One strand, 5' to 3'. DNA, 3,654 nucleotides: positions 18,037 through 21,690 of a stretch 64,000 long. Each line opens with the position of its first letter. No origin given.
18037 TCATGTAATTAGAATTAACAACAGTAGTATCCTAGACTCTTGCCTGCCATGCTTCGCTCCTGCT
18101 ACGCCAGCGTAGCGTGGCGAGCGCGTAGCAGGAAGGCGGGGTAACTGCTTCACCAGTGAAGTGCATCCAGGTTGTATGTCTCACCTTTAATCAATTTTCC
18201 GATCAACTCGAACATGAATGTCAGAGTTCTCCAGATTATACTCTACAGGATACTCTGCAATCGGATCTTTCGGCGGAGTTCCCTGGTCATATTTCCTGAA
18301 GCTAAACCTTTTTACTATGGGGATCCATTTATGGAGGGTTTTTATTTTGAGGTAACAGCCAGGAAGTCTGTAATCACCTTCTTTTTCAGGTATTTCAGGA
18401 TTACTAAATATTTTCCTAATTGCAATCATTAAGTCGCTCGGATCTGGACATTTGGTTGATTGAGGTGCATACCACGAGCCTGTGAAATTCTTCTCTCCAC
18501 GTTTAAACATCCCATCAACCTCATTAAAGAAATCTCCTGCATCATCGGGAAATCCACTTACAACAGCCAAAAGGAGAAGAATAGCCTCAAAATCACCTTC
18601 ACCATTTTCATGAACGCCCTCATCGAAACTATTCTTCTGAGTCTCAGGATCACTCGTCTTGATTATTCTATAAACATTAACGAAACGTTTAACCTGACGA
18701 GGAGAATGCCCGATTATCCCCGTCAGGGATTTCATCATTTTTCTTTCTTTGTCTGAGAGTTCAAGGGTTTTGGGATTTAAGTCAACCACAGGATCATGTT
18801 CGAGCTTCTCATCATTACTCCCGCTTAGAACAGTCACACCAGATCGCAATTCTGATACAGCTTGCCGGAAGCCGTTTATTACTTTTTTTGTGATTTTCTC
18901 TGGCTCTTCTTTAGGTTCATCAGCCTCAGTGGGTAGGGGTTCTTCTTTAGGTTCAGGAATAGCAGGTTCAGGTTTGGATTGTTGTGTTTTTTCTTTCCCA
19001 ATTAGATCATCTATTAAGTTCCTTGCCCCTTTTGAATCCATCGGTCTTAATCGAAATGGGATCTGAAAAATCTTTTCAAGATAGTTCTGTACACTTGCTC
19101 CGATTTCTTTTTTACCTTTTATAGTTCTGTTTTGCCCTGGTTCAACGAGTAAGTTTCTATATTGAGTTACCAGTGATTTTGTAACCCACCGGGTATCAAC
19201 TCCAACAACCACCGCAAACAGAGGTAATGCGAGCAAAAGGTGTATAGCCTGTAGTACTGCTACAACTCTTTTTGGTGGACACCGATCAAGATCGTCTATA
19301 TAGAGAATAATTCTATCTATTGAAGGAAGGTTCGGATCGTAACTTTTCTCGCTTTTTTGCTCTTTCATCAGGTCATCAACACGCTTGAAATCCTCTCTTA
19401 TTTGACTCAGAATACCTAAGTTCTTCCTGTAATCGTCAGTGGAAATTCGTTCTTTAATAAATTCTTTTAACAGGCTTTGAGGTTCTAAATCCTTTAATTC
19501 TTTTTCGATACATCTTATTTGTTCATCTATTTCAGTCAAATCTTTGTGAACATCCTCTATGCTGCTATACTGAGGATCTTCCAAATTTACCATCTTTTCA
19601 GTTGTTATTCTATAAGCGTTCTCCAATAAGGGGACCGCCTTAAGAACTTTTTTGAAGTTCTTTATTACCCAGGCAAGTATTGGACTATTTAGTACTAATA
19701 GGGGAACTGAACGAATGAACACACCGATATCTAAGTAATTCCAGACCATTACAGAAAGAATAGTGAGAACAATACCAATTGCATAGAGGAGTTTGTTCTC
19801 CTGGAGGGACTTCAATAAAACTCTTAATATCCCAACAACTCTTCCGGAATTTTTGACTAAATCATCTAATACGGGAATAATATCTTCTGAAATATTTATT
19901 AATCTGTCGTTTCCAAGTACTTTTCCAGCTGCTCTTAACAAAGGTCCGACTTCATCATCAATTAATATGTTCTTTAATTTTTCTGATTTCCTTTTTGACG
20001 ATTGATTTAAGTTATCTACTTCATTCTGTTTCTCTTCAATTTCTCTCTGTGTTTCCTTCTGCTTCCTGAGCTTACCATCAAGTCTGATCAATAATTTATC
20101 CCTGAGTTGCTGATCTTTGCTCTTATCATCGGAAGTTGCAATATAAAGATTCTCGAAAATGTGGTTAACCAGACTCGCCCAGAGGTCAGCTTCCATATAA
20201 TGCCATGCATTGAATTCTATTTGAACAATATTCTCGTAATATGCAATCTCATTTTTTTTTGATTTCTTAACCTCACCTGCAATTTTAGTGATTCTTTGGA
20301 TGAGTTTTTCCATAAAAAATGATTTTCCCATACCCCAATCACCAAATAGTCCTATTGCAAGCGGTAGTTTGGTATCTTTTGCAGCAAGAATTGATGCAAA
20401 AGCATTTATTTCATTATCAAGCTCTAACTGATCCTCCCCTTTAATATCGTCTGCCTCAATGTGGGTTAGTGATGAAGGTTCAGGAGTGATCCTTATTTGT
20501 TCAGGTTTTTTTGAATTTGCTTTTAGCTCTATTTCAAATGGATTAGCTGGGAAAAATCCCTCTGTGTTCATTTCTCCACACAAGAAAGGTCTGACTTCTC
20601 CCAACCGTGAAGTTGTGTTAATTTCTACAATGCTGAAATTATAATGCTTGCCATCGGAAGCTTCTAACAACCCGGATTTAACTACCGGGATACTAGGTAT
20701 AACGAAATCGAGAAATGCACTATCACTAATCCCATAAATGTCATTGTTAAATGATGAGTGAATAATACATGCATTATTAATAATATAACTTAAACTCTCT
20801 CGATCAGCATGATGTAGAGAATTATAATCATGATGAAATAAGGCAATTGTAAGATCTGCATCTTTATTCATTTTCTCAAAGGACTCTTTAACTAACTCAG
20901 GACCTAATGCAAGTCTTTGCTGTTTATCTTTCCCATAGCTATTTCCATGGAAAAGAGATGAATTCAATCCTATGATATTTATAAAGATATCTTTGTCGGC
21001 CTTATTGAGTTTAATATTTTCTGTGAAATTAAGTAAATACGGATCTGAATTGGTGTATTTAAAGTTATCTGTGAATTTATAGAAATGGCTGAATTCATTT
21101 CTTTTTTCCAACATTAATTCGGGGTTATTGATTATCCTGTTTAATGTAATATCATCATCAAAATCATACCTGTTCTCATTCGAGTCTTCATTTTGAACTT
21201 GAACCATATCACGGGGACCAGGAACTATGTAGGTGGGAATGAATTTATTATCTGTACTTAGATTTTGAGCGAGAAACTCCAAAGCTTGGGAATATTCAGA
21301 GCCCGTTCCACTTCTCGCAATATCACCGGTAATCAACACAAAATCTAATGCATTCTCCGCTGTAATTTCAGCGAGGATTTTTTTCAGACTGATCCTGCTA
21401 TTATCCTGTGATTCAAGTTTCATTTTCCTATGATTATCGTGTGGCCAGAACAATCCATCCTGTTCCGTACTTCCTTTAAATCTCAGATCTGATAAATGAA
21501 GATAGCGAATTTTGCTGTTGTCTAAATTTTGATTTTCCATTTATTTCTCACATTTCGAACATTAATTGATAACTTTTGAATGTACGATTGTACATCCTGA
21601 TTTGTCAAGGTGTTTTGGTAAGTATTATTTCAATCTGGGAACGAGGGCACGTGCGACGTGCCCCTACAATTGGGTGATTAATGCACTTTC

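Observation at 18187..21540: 1117-aa phosphoesterase-like / KAP transmembrane NTPase fusion: candidate single-gene conflict system with an apparently degenerate effector domain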

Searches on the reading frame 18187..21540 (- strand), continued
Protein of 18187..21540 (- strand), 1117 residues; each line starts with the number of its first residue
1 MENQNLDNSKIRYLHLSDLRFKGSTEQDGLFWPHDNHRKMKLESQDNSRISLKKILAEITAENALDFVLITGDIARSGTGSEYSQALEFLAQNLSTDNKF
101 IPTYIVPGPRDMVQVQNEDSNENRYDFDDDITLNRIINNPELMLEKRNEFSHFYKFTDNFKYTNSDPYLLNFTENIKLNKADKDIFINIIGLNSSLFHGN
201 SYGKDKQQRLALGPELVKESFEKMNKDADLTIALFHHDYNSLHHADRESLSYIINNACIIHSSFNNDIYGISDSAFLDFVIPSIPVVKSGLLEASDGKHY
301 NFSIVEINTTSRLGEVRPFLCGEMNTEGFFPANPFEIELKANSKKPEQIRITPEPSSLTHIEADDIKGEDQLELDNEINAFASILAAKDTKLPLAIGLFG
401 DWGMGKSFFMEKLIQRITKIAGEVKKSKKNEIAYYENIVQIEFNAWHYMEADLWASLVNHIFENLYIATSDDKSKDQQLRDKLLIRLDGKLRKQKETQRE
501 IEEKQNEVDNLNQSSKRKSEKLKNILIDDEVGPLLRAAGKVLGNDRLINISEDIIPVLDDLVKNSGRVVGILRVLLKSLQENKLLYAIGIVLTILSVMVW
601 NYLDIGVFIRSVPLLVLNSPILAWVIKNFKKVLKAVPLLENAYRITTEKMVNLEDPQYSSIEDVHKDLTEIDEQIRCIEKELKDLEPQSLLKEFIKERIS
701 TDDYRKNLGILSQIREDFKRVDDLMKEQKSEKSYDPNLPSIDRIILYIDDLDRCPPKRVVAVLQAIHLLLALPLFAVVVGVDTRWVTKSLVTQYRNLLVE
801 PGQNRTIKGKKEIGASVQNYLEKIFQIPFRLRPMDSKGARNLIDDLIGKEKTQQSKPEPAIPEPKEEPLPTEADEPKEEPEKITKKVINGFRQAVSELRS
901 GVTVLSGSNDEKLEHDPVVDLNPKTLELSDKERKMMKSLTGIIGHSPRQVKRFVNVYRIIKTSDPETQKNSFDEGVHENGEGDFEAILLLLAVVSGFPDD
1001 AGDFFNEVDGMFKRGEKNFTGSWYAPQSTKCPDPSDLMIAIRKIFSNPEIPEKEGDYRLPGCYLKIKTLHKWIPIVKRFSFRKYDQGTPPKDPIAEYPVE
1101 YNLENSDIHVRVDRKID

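Call 86: find_encoding_contigs(protein=P0078, flank=7000, max_places=1)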
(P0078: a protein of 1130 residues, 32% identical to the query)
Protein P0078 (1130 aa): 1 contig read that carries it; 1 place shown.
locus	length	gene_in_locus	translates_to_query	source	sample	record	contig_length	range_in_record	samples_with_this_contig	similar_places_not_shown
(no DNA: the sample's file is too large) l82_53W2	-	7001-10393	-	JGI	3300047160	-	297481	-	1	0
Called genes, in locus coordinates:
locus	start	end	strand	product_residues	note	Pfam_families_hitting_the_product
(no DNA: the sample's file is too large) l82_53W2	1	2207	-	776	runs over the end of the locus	PF01315:Ald_Xan_dh_C, PF02738:MoCoBD_1, PF20256:MoCoBD_2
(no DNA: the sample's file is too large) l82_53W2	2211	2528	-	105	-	PF01799:Fer2_2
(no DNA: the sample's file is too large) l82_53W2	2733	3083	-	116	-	-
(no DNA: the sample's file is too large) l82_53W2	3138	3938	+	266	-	-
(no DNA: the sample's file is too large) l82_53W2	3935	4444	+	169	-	PF04542:Sigma70_r2, PF08281:Sigma70_r4_2, PF04545:Sigma70_r4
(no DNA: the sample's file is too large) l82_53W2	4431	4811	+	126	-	-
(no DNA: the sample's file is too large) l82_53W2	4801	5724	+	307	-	-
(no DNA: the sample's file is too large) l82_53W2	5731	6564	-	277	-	-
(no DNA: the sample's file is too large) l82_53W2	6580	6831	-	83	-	-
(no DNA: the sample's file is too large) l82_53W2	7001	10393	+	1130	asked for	PF13676:TIR_2, PF07693:KAP_NTPase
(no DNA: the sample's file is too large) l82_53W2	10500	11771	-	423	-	PF08007:JmjC_2, PF13621:Cupin_8 (faint)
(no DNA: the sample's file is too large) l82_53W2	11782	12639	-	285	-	PF13469:Sulfotransfer_3 (faint)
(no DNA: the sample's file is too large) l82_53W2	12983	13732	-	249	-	PF12543:DUF3738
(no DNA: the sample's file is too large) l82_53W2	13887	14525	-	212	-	PF13098:Thioredoxin_2 (weak)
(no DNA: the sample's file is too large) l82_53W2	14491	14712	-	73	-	-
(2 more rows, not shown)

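Call 92: search_protein_families(library=pfam, alignment_id=A6, max_evalue=0.001)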
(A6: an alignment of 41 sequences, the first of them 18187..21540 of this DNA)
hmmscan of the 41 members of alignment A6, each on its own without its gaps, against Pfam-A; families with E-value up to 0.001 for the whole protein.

A. member 1, window:18187-21540:- (1117 aa): 2 families
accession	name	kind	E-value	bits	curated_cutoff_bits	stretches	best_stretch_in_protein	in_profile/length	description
PF07693.20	KAP_NTPase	-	1.5e-31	110.2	20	1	375-960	2-289/293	KAP family P-loop domain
PF00149.33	Metallophos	-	1.4e-05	26.1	21.5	1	12-198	2-160/191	Calcineurin-like phosphoesterase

B. families by the number of members that match (of 41 scanned): 21 families
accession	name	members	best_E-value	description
PF07693.20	KAP_NTPase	41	1.7e-35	KAP family P-loop domain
PF13401.12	AAA_22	6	3.2e-05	AAA domain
PF11932.13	DUF3450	2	0.00031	Protein of unknown function (DUF3450)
PF10042.14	DUF2278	1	7.4e-65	Uncharacterized conserved protein (DUF2278)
PF04185.19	Phosphoesterase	1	6.3e-60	Phosphoesterase family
PF00069.31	Pkinase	1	1.7e-37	Protein kinase domain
PF01764.32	Lipase_3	1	5.8e-29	Lipase (class 3)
PF07714.23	PK_Tyr_Ser-Thr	1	7.8e-21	Protein tyrosine and serine/threonine kinase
PF01734.28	Patatin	1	1.3e-19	Patatin-like phospholipase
PF13676.11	TIR_2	1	7.5e-18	TIR domain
PF13289.12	SIR2_2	1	1.3e-12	SIR2-like domain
PF13365.12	Trypsin_2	1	2.1e-12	Trypsin-like peptidase domain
PF01048.26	PNP_UDP_1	1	5.7e-11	Phosphorylase superfamily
PF01582.25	TIR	1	9.9e-10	TIR domain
PF01878.24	EVE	1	1e-06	EVE domain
PF00149.33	Metallophos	1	1.4e-05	Calcineurin-like phosphoesterase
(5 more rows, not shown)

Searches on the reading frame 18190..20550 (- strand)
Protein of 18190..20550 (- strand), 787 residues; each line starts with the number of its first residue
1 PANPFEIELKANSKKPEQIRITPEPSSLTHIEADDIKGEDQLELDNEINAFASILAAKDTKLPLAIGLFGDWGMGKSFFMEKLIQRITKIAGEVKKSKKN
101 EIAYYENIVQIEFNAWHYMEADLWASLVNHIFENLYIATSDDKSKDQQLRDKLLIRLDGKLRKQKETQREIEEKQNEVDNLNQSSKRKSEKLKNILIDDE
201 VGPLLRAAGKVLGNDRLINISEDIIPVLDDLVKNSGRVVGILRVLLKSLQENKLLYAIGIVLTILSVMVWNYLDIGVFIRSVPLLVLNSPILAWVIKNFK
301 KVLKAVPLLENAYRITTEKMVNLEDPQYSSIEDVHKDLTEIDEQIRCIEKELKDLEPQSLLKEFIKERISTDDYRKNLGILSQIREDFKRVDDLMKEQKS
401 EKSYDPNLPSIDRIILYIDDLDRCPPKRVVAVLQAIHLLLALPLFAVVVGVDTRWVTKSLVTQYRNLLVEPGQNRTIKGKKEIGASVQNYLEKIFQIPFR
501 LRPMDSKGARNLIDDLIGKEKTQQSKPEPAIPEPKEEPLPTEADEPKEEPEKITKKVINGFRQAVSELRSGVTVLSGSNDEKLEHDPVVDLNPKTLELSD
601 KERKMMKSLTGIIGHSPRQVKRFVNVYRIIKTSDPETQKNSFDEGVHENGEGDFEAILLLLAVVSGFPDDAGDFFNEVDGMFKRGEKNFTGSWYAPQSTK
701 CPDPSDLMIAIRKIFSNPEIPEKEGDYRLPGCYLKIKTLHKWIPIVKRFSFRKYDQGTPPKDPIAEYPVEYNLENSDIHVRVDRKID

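Call 59: predict_structure(alignment_id=A4)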
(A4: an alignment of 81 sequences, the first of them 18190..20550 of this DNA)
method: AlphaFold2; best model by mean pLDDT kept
length: 787 residues; sequences in the alignment: 81
mean_pLDDT: 73.9   pTM: 0.67
mean pLDDT of the five models: 73.9, 70.3, 68.6, 68.3, 67.1
residues with pLDDT >= 90: 152; 70-90: 329; 50-70: 211; < 50: 95
segments of 3 or more residues with pLDDT < 50: 1-6, 12-14, 16-21, 279-281, 496-501, 521-536, 542-551, 575-579, 757-787
pLDDT, mean of each block of 10 residues (from residue 1): 46 49 52 71 85 93 84 80 94 93 94 88 87 87 72 88 90 84 74 64 85 73 67 61 68 73 74 58 59 79 83 79 66 84 87 72 82 74 88 87 69 93 91 87 89 86 79 58 64 49 75 82 45 47 46 57 60 50 74 90 93 85 90 74 59 89 90 91 82 52 76 74 57 84 89 60 40 42 37
secondary structure, 60 per line:
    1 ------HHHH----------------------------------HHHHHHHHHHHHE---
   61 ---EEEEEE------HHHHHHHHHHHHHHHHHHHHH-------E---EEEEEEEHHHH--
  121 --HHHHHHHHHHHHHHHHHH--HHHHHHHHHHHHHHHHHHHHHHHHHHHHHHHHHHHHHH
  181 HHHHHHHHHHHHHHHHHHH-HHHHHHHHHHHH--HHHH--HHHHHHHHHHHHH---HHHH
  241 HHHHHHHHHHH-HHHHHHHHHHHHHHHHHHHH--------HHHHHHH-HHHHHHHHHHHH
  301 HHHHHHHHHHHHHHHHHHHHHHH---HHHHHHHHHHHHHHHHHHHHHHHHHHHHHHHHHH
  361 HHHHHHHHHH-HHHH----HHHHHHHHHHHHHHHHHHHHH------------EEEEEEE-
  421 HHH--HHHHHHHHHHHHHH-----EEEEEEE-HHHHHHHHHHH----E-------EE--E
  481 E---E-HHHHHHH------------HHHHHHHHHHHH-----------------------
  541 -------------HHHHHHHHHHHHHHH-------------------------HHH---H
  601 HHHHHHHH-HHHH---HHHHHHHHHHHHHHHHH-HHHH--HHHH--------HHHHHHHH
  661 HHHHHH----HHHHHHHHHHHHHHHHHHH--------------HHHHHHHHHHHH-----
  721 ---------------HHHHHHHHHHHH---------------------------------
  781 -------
elements in order (helices of 4 or more, strands of 3 or more residues): H7-10 H45-56 E64-69 H76-96 E108-114 H115-118 H123-140 H143-199 H201-212 H215-218 H221-233 H237-251 H253-272 H281-287 H289-323 H327-370 H372-375 H380-400 E413-419 H426-439 E445-451 H453-463 H487-493 H506-517 H554-568 H600-608 H610-613 H617-633 H635-638 H641-644 H653-666 H671-689 H704-715 H736-747

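Call 71: fold_search(model_id=the predicted structure, library=pdb)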
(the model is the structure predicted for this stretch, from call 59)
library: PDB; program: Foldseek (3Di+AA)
matches with E <= 10: 245; with E <= 0.001: 0
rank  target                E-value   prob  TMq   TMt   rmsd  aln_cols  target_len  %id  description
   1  3vkg_B                4.5e-02  0.11  0.09  0.04  29.7       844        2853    9  X-ray structure of an MTBD truncation mutant of dynein motor domain (released 2012-03-14)
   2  8zwo_E                6.7e-02  0.30  0.08  0.14  24.0       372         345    9  Structure of CTF18-PCNA with ATP (released 2025-06-18)
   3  6vvo_E                1.2e-01  0.23  0.08  0.13  23.2       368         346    9  Structure of the human clamp loader (Replication Factor C, RFC) bound to the sliding clamp (Proliferating Cell Nuclear (released 2020-02-26)
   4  8fs7_E                1.5e-01  0.25  0.08  0.16  22.5       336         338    9  Structure of S. cerevisiae Rad24-RFC loading the 9-1-1 clamp onto a 10-nt gapped DNA in step 5 (closed 9-1-1 and stabl (released 2023-06-14)
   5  9pev_E                1.5e-01  0.23  0.08  0.15  24.0       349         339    9  Structure of the S. cerevisiae clamp loader Replication Factor C (RFC) with mixed nucleotide occupancy (released 2025-11-12)
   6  9peo_E                1.6e-01  0.21  0.08  0.15  23.8       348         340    9  Structure of the S. cerevisiae clamp loader Replication Factor C (RFC) with mixed nucleotide occupancy (released 2025-11-12)
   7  7ti8_E                1.6e-01  0.21  0.08  0.15  24.9       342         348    9  Structure of the yeast clamp loader (Replication Factor C RFC) bound to the open sliding clamp (Proliferating Cell Nuc (released 2022-02-16)
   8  7tib_E                1.9e-01  0.20  0.08  0.15  24.1       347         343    9  Structure of the yeast clamp loader (Replication Factor C RFC) bound to the open sliding clamp (Proliferating Cell Nuc (released 2022-02-16)
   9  8umt_E                2.5e-01  0.16  0.07  0.14  23.9       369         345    9  Atomic model of the human CTF18-RFC-PCNA binary complex in the three-subunit binding state (state 2) (released 2024-05-08)
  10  7tfh_E                2.6e-01  0.20  0.08  0.16  23.7       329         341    9  Atomic model of the S. cerevisiae clamp-clamp loader complex PCNA-RFC bound to two DNA molecules, one at the 5'-recess (released 2022-11-16)
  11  8fs4_E                2.7e-01  0.16  0.08  0.15  24.0       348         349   10  Structure of S. cerevisiae Rad24-RFC loading the 9-1-1 clamp onto a 10-nt gapped DNA in step 2 (open 9-1-1 ring and fl (released 2023-06-14)
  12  7tjh_D                2.7e-01  0.10  0.07  0.10  23.1       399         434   11  S. cerevisiae ORC bound to 84 bp ARS1 DNA and Cdc6 (state 1) with flexible Orc6 N-terminal domain (released 2022-10-05)
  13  7ste_E                2.9e-01  0.18  0.08  0.15  23.8       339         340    9  Rad24-RFC ADP state (released 2022-04-06)
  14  7tic_E                3.3e-01  0.15  0.08  0.15  24.1       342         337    9  Structure of the yeast clamp loader (Replication Factor C RFC) bound to the sliding clamp (Proliferating Cell Nuclear  (released 2022-02-16)
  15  8fs6_E                3.3e-01  0.15  0.08  0.15  24.4       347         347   10  Structure of S. cerevisiae Rad24-RFC loading the 9-1-1 clamp onto a 10-nt gapped DNA in step 4 (partially closed 9-1-1 (released 2023-06-14)
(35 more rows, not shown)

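Call 74: find_related_loci(query=A4, collection=viral_contigs, flank=6000)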
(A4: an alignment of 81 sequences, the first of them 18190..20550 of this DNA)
Query A4 (787 aa) in viral_contigs; peptide patterns used: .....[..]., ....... (x = any residue, [..] = any of these).
141 stretches matched a pattern; 1 encode a relative of the query (tblastn E <= 1e-3); 1 distinct loci.
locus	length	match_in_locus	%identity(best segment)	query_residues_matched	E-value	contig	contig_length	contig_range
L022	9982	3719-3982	31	401-501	4e-6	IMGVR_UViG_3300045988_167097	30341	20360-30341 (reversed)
